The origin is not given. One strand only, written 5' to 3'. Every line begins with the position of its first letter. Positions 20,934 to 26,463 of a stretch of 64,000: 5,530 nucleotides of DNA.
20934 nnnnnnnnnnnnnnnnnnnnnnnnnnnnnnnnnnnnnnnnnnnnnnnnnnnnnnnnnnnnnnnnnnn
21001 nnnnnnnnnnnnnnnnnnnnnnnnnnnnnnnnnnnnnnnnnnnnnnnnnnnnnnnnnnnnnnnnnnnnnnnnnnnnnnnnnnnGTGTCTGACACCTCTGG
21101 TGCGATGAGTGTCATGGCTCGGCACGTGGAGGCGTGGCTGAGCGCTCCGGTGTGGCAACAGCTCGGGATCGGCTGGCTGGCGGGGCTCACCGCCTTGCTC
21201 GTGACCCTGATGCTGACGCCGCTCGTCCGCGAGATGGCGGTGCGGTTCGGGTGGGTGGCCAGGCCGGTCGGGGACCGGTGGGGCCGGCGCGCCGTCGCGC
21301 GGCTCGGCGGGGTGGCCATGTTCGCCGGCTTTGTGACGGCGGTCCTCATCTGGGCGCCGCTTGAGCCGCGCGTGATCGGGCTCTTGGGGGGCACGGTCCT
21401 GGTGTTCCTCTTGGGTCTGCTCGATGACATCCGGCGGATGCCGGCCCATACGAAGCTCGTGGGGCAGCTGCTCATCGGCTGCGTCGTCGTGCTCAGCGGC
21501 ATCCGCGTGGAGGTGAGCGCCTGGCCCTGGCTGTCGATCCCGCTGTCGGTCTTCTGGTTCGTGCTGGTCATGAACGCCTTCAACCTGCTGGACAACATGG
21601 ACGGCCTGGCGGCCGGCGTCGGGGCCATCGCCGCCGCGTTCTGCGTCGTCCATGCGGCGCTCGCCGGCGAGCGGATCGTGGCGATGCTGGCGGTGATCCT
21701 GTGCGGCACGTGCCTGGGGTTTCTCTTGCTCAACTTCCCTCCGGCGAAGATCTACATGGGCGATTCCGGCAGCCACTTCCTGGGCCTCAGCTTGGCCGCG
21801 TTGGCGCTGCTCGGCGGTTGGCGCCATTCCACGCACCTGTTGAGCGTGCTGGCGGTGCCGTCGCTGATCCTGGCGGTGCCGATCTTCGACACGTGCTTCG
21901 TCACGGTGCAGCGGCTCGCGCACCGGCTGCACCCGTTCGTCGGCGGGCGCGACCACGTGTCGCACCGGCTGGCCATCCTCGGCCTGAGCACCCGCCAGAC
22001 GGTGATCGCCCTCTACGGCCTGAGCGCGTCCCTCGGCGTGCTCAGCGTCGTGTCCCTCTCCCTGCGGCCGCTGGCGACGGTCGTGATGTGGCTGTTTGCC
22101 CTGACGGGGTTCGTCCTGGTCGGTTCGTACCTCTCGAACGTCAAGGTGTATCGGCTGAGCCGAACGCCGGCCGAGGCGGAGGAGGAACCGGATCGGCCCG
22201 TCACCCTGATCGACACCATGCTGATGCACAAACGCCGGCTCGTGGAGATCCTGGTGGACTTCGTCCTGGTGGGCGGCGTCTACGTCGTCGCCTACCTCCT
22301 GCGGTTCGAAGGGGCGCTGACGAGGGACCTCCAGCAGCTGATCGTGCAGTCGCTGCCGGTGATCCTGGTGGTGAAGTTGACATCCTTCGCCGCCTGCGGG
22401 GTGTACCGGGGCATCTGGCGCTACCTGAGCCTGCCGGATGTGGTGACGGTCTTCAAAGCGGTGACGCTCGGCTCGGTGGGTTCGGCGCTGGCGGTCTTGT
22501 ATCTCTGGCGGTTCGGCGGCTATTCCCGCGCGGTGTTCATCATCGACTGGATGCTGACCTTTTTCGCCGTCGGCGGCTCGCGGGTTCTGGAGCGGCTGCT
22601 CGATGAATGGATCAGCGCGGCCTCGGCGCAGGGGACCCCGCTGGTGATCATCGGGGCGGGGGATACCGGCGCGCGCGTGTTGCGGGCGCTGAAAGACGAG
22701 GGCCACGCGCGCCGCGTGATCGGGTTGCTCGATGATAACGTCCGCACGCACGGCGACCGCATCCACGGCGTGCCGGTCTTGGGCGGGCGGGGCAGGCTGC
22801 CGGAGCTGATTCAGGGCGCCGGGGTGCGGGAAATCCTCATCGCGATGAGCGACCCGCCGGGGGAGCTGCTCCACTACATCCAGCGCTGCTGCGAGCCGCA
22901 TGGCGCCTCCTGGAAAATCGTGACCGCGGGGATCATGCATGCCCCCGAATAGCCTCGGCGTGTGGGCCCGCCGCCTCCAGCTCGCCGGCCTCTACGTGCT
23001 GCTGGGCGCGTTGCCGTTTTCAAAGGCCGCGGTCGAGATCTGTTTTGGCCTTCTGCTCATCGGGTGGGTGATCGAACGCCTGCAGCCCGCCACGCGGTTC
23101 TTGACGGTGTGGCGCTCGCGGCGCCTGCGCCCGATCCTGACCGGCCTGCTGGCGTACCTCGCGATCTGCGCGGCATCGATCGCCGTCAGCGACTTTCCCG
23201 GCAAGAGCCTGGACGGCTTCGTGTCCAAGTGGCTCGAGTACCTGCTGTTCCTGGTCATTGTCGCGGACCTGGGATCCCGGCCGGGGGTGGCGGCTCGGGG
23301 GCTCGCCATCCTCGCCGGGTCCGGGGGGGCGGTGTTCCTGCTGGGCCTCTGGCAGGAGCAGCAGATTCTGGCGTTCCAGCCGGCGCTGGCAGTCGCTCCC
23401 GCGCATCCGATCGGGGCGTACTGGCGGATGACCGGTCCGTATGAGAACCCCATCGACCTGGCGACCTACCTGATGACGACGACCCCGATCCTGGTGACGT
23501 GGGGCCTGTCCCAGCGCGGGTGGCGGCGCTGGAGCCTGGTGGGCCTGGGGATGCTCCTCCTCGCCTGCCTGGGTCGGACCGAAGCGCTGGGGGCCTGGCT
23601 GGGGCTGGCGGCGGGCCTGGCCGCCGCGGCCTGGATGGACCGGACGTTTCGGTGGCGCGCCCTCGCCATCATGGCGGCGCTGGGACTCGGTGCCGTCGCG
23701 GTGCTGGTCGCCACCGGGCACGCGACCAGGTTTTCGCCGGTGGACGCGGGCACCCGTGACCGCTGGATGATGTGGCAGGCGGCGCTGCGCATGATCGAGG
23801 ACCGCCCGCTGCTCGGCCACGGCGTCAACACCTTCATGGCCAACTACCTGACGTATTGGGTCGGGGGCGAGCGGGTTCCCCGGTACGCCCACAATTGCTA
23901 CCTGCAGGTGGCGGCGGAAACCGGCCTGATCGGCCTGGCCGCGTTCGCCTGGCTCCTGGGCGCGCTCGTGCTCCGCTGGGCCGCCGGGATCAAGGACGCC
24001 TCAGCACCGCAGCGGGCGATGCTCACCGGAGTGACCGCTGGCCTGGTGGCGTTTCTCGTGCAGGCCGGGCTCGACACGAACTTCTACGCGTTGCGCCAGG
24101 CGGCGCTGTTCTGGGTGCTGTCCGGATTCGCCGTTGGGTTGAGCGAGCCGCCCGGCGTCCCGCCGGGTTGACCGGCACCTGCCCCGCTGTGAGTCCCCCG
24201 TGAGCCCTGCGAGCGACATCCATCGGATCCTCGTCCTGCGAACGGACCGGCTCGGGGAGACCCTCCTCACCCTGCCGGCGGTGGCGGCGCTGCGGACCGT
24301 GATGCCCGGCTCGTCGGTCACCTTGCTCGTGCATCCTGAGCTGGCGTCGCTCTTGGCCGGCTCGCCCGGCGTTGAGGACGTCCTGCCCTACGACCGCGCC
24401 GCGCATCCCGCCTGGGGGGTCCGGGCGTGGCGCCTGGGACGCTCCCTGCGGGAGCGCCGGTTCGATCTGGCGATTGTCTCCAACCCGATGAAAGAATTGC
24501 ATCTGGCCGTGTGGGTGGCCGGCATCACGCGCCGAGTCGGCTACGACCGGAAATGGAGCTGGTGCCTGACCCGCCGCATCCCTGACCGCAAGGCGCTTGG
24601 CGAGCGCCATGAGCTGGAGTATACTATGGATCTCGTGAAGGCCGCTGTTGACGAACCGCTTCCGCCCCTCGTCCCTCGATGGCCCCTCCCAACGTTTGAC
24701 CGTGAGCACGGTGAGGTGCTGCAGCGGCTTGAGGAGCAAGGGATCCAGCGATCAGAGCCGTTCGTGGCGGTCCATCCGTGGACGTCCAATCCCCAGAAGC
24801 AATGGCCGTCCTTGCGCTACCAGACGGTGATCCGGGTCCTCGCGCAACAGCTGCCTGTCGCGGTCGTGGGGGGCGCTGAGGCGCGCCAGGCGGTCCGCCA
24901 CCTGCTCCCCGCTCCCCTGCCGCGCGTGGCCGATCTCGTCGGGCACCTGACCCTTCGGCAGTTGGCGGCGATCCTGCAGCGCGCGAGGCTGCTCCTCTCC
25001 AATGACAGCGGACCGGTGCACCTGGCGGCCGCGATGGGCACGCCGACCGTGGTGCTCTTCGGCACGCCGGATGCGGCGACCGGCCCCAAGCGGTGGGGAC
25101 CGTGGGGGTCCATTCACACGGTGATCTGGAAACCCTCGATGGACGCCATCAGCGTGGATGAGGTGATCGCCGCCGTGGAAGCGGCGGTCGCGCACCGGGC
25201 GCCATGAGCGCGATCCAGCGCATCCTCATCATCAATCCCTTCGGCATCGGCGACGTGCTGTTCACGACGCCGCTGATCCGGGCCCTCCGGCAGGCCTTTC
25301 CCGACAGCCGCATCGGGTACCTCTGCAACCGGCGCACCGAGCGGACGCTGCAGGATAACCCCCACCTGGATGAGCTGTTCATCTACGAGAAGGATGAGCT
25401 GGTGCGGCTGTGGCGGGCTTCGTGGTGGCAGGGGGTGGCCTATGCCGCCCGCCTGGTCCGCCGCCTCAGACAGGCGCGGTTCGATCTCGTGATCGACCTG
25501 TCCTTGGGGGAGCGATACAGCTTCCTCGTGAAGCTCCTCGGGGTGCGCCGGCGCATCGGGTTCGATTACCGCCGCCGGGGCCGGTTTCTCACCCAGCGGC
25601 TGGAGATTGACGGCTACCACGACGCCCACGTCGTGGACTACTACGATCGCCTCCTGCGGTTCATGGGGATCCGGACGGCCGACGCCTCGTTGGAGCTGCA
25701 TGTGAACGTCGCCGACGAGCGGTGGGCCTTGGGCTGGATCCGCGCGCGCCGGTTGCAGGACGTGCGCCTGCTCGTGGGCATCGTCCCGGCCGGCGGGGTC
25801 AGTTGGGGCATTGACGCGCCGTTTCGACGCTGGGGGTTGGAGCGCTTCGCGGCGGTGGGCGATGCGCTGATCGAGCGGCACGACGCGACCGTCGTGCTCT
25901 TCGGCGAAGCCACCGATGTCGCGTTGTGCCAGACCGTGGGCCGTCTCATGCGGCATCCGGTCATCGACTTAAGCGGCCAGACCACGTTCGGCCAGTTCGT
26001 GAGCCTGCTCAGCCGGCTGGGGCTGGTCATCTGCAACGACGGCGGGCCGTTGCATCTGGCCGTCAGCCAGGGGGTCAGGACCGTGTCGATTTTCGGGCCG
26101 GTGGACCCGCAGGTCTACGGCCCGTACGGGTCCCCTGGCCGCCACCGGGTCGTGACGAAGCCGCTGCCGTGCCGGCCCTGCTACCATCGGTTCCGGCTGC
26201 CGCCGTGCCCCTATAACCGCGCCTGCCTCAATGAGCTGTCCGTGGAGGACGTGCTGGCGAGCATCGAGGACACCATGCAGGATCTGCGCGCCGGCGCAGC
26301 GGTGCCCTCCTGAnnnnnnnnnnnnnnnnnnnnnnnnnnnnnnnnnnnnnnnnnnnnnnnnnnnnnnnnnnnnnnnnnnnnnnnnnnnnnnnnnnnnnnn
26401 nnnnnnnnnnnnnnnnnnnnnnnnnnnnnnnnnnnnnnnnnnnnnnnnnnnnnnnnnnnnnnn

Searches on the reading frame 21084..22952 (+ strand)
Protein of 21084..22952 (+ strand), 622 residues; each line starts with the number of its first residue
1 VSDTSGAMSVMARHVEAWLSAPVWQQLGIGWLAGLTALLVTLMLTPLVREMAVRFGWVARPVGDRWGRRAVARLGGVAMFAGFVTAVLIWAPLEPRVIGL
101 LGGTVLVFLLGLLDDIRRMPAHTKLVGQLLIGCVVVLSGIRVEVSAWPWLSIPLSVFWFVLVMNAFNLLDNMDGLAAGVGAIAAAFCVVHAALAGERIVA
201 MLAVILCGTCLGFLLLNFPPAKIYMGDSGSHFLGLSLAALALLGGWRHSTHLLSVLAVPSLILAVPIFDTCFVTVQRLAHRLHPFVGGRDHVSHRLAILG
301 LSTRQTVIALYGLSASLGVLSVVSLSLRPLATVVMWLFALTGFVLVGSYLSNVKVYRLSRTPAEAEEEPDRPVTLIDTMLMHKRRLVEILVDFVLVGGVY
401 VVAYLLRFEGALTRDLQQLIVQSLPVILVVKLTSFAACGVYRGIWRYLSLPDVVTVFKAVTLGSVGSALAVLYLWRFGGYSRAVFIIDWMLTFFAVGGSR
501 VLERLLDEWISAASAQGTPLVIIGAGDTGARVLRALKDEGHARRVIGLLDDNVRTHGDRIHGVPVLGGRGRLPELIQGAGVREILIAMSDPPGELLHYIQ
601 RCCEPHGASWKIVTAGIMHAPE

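Call 8: search_protein_families(library=pfam, proteins=[window:21084-22952:+])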
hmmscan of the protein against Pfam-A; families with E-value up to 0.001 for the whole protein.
window:21084-22952:+ (622 aa): 4 families
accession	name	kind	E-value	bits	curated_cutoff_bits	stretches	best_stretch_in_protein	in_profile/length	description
PF00953.26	Glycos_transf_4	-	5.4e-34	117.9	27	1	98-244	2-159/160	Glycosyl transferase family 4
PF13727.12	CoA_binding_3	-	5e-09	36.8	25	1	438-589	3-150/175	CoA-binding domain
PF17836.7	PglD_N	-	0.00047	21.1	23.4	1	520-590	2-67/78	PglD N-terminal domain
PF02254.24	TrkA_N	-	0.00096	19.9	23.8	0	521-584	2-63/116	TrkA-N domain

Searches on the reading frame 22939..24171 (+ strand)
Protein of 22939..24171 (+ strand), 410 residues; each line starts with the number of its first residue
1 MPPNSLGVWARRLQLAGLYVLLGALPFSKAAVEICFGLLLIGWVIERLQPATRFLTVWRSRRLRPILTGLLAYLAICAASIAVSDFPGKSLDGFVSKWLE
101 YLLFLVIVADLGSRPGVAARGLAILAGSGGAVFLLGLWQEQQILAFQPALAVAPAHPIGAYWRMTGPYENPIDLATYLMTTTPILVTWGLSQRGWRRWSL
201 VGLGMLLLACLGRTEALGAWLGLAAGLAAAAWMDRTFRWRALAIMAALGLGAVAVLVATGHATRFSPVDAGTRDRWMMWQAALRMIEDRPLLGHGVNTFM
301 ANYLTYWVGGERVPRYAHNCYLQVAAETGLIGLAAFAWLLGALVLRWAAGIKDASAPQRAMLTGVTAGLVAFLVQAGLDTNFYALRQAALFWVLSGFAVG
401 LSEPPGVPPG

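Call 53: search_protein_families(library=pfam, proteins=[window:22939-24171:+], max_evalue=0.00001)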
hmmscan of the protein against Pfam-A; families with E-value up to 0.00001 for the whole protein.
window:22939-24171:+ (410 aa): 1 family
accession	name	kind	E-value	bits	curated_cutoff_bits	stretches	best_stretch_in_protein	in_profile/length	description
PF04932.20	Wzy_C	-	7.3e-19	68.5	31.7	1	205-337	4-149/149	O-Antigen ligase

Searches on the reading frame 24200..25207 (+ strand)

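Call 53: search_protein_families(library=pfam, proteins=[window:24200-25207:+], max_evalue=0.00001)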
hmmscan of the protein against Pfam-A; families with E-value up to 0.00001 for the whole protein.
window:24200-25207:+ (335 aa): 1 family
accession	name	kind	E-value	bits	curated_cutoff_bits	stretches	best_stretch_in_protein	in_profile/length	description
PF01075.23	Glyco_transf_9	-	2.2e-35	122.6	22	1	77-312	2-230/247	Glycosyltransferase family 9 (heptosyltransferase)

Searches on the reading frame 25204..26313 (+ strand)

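Call 53: search_protein_families(library=pfam, proteins=[window:25204-26313:+], max_evalue=0.00001)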
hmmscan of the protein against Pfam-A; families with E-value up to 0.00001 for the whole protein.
window:25204-26313:+ (369 aa): 1 family
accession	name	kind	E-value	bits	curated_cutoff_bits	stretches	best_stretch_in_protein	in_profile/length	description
PF01075.23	Glyco_transf_9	-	3e-30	105.8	22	1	82-329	2-239/247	Glycosyltransferase family 9 (heptosyltransferase)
